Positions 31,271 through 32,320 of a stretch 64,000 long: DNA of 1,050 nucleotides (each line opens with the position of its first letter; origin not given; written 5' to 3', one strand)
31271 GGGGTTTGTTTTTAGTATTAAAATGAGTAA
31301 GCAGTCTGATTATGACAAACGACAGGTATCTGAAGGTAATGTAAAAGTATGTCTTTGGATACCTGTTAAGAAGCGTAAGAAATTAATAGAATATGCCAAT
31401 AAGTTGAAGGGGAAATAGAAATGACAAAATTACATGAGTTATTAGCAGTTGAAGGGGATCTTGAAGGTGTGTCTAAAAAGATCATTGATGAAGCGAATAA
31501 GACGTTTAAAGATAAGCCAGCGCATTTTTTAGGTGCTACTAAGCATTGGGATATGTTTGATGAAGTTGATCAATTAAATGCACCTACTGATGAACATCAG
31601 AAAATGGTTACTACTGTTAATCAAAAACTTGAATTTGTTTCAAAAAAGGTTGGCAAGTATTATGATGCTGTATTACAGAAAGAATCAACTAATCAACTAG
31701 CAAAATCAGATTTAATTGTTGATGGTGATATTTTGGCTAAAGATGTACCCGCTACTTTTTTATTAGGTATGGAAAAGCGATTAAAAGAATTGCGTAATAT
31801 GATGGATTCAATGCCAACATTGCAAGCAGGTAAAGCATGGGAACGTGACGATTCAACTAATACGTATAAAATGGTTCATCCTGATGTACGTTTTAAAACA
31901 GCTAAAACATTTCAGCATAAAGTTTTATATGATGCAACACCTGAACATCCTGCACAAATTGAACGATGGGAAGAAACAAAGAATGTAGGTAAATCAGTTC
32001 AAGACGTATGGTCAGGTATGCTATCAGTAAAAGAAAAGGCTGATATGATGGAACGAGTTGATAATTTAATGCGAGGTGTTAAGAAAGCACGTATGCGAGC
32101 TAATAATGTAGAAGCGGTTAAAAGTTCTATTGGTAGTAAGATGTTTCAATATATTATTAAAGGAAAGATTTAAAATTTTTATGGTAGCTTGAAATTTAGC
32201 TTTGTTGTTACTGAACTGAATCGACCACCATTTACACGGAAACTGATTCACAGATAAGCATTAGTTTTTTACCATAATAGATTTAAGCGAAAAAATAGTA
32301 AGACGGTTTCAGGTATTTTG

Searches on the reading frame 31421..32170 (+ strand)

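Call 11: search_protein_families(library=pfam, proteins=[window:31421-32170:+], max_evalue=0.01)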
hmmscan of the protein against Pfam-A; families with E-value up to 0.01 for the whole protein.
window:31421-32170:+ (250 aa): 1 family
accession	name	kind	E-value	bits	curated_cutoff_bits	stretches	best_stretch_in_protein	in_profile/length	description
PF25283.1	DUF7873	-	1.6e-70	238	27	1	1-247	1-243/244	Family of unknown function (DUF7873)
